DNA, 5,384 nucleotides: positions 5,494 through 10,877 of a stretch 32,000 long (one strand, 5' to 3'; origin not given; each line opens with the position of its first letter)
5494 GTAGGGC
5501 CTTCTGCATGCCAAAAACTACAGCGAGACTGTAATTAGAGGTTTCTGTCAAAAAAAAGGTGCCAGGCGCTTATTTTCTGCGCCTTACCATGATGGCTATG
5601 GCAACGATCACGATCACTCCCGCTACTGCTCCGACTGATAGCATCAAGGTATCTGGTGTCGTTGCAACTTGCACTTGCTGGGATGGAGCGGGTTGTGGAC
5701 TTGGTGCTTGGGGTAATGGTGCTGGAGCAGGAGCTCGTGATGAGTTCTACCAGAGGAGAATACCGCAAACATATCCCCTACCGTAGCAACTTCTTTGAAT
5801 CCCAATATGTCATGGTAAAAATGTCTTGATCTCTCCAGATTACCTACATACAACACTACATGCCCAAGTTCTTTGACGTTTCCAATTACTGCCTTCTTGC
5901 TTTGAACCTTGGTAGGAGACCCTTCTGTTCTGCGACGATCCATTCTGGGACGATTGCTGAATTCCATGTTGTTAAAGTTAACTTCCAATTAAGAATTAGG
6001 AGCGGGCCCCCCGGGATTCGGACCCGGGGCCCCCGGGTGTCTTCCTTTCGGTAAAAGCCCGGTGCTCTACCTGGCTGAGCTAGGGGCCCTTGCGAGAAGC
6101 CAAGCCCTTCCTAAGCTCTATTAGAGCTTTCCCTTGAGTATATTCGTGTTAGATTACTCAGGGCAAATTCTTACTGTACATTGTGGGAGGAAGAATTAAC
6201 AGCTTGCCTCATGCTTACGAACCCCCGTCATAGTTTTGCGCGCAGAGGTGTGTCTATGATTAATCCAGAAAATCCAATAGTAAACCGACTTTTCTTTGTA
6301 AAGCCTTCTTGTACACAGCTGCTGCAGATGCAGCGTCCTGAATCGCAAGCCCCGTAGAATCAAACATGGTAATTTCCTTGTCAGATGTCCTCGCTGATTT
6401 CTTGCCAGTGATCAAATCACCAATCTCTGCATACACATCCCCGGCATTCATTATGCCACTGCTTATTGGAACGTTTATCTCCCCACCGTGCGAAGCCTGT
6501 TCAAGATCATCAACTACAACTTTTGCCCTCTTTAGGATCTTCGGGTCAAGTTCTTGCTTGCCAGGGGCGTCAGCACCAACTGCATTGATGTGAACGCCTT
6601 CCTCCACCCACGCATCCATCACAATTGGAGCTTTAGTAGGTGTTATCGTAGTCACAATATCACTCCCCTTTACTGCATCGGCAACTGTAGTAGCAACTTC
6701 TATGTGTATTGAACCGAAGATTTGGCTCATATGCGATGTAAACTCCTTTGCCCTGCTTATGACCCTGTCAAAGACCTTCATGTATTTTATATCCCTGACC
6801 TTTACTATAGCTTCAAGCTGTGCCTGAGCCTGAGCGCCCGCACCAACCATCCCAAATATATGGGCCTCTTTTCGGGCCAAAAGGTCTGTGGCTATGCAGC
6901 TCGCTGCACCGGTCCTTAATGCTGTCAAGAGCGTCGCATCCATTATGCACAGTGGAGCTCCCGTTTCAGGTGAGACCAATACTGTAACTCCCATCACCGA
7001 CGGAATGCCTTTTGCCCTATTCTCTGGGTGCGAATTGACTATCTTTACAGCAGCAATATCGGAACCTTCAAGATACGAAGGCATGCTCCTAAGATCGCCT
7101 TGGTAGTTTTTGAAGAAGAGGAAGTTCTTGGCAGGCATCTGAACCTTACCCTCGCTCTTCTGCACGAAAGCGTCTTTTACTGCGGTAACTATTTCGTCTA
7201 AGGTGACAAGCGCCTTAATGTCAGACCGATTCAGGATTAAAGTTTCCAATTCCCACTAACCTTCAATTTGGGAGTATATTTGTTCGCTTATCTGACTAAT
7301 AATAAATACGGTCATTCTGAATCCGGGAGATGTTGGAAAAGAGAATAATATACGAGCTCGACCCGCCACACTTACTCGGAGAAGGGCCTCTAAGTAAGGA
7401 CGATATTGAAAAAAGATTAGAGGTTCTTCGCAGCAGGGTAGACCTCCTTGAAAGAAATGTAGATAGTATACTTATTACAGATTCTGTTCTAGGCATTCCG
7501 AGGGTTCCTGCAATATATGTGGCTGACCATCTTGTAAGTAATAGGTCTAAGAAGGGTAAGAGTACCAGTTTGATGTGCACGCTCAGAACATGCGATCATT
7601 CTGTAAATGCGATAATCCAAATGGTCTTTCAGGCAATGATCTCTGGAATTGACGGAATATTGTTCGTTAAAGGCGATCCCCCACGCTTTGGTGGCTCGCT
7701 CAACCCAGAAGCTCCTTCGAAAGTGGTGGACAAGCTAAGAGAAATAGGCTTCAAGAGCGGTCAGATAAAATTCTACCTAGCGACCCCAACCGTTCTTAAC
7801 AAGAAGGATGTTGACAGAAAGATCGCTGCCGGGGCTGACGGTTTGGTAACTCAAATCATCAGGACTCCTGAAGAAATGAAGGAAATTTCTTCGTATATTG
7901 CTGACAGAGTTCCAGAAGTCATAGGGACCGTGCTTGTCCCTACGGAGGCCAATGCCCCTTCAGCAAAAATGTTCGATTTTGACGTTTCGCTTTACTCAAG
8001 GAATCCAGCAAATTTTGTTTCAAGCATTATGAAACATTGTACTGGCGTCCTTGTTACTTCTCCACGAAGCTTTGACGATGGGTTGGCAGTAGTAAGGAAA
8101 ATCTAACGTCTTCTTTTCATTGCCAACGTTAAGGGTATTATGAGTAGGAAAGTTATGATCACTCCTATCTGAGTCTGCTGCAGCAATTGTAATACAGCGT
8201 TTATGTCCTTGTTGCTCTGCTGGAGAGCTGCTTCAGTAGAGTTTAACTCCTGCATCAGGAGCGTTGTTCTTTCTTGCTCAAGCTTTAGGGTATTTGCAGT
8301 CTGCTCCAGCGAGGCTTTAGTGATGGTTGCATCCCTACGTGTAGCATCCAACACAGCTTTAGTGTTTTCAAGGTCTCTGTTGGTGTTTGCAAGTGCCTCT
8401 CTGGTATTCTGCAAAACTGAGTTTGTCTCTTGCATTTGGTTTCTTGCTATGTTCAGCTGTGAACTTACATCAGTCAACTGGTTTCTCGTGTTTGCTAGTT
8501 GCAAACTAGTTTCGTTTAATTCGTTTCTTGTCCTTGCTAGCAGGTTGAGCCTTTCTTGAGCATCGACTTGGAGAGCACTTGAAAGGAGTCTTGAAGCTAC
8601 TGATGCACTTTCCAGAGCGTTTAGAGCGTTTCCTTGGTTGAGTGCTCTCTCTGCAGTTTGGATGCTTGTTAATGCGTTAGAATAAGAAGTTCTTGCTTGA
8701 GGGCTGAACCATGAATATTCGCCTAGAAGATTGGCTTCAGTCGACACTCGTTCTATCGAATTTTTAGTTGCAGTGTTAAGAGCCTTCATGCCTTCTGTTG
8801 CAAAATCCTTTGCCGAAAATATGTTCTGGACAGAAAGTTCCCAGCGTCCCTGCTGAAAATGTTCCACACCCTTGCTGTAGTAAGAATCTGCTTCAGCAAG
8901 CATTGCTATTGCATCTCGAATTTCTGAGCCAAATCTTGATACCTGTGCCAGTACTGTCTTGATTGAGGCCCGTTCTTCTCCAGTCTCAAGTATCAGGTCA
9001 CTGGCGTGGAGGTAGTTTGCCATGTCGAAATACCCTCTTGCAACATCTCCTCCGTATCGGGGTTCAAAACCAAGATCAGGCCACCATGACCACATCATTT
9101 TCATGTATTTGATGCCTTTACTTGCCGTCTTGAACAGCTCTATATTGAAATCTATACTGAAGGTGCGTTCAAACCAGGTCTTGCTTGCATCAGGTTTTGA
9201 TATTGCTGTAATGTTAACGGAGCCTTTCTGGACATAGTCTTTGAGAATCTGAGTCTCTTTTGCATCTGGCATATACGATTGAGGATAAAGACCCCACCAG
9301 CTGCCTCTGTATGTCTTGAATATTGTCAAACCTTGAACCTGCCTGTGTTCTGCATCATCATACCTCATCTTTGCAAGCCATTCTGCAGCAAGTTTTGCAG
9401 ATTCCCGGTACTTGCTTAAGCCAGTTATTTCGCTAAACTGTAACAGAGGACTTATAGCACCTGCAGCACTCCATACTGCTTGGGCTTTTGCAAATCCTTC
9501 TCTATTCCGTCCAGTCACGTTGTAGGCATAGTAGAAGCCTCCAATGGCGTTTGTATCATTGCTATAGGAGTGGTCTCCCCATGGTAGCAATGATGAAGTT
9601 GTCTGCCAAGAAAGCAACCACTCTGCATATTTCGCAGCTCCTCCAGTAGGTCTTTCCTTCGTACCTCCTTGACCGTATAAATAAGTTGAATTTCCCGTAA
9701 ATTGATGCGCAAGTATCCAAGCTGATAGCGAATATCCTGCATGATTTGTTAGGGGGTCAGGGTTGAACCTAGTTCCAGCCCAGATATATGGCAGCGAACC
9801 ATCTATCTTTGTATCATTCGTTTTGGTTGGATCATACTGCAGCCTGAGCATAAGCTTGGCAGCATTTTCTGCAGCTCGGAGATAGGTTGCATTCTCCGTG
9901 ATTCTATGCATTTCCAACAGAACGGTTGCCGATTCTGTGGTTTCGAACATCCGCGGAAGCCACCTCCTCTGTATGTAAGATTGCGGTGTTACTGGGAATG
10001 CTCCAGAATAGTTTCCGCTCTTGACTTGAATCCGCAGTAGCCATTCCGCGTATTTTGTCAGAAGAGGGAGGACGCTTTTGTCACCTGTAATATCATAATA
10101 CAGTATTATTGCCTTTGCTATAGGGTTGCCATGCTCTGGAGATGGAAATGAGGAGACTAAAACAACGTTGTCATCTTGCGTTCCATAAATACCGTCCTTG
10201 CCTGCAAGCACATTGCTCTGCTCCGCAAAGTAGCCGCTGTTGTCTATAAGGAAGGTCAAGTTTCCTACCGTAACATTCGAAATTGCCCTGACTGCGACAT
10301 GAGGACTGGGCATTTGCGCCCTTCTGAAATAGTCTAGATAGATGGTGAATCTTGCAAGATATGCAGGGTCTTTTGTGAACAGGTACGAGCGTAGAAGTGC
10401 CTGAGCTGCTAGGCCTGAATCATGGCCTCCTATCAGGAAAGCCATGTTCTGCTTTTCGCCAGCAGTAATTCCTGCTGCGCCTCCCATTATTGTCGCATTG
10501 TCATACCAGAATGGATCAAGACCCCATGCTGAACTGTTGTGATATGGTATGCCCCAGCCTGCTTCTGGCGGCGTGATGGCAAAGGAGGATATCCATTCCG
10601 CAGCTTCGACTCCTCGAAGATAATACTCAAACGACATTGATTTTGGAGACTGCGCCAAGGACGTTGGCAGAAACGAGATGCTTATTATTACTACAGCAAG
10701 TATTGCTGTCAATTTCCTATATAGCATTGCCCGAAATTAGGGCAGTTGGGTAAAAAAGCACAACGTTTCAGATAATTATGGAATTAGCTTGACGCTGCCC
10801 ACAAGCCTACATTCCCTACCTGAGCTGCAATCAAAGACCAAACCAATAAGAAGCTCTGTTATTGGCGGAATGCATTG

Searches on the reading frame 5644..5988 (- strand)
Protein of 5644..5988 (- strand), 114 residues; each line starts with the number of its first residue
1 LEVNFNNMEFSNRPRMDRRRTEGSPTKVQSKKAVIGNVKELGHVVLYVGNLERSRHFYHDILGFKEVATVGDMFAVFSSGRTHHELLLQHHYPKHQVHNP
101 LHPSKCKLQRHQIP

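Call 26: search_protein_families(library=pfam, proteins=[window:5644-5988:-], max_evalue=0.001)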
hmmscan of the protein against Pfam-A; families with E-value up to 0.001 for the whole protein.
window:5644-5988:- (114 aa): 2 families
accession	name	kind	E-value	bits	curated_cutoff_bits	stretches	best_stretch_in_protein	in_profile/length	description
PF00903.31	Glyoxalase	-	1.4e-09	38.8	20.6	1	41-93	2-60/121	Glyoxalase/Bleomycin resistance protein/Dioxygenase superfamily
PF22677.2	Ble-like_N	-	0.00029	21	24.5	1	43-66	4-27/41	Bleomycin resistance protein-like N-terminal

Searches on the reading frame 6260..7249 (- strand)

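Call 26: search_protein_families(library=pfam, proteins=[window:6260-7249:-], max_evalue=0.001)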
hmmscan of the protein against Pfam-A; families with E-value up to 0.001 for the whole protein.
window:6260-7249:- (329 aa): 2 families
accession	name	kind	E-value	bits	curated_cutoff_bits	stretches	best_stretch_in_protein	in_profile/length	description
PF02423.21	OCD_Mu_crystall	-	2.8e-105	352.2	24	1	2-318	2-312/314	Ornithine cyclodeaminase/mu-crystallin family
PF01488.26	Shikimate_DH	-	4e-05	24.1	24.3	1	133-220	16-100/138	Shikimate / quinate 5-dehydrogenase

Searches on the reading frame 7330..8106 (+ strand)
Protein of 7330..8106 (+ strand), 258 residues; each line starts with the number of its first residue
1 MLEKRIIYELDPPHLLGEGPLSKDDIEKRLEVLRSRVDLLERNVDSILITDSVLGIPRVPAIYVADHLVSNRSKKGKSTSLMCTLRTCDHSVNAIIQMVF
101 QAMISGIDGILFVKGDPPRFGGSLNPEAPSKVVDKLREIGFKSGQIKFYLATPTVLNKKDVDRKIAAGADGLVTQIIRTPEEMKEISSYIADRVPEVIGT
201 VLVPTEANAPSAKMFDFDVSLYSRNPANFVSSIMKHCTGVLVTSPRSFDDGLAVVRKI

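Call 26: search_protein_families(library=pfam, proteins=[window:7330-8106:+], max_evalue=0.001)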
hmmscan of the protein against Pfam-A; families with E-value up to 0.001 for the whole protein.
window:7330-8106:+ (258 aa): 1 family
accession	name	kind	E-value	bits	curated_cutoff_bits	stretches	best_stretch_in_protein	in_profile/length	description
PF02219.23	MTHFR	-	3.7e-05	23.7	24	1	79-191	71-195/287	Methylenetetrahydrofolate reductase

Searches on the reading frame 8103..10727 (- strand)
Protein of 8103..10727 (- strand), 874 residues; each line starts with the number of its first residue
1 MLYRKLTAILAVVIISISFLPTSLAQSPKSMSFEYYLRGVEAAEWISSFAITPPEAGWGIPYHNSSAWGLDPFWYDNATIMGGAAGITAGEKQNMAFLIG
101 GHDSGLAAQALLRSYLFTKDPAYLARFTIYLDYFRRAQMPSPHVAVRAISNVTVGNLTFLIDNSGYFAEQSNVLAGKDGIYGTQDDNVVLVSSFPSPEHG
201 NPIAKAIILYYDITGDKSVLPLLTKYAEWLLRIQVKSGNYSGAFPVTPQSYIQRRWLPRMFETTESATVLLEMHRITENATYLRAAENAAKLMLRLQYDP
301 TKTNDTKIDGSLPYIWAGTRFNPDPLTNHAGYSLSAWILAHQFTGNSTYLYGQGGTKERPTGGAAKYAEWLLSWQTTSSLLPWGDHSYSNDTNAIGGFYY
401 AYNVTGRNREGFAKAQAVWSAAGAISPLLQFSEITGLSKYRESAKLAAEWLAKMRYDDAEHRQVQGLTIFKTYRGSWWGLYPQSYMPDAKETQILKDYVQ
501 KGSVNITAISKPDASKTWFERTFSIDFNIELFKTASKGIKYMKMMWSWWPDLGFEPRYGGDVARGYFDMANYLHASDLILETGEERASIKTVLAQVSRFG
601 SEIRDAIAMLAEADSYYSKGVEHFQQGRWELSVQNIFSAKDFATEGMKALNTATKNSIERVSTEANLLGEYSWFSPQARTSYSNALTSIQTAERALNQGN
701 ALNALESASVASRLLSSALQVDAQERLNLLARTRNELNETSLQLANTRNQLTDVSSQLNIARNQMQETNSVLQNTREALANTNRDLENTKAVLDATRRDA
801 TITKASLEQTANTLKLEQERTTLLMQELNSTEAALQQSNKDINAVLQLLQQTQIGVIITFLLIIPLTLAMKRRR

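Call 26: search_protein_families(library=pfam, proteins=[window:8103-10727:-], max_evalue=0.001)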
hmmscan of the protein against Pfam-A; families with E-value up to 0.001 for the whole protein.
window:8103-10727:- (874 aa): 1 family
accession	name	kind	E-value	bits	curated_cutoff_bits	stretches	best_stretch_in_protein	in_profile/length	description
PF07944.18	Beta-AFase-like_GH127_cat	-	7.9e-06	25.6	24.9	1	88-290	44-204/376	Beta-L-arabinofuranosidase, GH127 catalytic domain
